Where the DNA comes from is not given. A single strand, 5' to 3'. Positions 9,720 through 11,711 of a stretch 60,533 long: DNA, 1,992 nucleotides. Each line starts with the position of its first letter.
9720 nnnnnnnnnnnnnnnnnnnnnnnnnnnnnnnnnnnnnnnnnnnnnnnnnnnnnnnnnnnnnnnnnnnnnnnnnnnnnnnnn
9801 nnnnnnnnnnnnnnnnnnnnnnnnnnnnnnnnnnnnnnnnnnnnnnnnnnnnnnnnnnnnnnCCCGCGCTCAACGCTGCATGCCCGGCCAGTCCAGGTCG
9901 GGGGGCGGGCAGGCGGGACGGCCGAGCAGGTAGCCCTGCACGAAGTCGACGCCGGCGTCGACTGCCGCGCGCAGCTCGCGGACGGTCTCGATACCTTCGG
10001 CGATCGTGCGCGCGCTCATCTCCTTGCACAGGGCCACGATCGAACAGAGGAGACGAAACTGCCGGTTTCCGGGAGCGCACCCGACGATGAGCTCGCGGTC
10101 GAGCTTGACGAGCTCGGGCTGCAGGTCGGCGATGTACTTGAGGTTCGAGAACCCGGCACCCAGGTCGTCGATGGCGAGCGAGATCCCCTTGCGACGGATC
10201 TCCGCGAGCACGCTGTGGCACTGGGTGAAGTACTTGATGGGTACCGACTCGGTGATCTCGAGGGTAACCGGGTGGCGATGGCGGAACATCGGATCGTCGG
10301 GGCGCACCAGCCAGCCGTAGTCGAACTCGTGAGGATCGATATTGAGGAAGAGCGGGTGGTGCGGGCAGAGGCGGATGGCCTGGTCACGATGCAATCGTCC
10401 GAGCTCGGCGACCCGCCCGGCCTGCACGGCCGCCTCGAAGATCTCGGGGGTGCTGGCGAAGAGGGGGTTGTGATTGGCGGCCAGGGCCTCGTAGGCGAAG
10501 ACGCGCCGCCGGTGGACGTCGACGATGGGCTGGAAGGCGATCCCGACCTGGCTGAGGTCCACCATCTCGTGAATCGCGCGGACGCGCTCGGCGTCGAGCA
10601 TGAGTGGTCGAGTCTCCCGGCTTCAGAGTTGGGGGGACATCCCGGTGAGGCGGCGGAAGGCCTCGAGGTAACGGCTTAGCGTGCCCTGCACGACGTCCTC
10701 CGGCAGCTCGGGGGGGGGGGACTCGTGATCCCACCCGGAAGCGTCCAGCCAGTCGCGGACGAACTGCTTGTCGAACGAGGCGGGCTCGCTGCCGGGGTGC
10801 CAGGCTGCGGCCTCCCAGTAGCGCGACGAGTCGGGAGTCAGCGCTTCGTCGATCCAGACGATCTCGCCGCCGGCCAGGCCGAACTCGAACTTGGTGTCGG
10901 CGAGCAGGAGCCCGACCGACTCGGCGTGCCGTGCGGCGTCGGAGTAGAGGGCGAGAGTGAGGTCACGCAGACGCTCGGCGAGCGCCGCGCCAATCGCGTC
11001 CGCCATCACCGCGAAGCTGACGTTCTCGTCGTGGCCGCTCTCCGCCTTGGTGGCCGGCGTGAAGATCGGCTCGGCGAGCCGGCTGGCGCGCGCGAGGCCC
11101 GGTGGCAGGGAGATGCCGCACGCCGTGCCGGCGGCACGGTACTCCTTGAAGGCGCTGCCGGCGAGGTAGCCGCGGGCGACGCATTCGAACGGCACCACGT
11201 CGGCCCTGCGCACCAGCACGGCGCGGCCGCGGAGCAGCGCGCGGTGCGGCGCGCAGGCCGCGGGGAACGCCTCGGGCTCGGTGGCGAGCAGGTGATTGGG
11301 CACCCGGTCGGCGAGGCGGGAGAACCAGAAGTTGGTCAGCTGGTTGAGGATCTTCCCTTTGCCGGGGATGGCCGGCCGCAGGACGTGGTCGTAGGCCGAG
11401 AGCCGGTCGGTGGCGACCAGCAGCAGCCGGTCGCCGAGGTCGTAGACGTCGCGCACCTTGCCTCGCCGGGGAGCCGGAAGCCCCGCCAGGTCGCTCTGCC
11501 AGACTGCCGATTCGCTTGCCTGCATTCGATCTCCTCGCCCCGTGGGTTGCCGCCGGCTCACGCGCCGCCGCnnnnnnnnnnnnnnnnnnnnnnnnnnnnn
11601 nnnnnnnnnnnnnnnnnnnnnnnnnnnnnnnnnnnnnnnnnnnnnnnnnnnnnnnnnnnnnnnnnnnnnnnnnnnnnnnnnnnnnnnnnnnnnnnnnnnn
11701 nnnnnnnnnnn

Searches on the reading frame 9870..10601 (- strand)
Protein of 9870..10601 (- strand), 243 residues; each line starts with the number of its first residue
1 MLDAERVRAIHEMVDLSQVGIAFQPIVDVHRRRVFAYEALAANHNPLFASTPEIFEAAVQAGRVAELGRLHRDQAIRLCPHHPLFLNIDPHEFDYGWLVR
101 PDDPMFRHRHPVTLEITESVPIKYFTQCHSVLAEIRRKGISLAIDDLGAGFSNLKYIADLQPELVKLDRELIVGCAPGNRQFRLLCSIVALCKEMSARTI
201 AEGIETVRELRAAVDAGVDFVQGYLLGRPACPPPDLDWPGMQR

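Call 16: search_protein_families(library=pfam, proteins=[window:9870-10601:-], max_evalue=0.001)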
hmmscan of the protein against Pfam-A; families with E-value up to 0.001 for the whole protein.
window:9870-10601:- (243 aa): 1 family
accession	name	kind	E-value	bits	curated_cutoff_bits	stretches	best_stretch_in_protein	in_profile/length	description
PF00563.25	EAL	-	5.2e-41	141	31.3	1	9-229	3-236/236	EAL domain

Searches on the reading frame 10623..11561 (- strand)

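Call 16: search_protein_families(library=pfam, proteins=[window:10623-11561:-], max_evalue=0.001)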
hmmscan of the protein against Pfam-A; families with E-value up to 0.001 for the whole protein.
window:10623-11561:- (312 aa): 1 family
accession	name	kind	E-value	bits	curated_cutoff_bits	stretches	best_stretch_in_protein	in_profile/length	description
PF01259.24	SAICAR_synt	-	5.6e-70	236.2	20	1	33-280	4-229/233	SAICAR synthetase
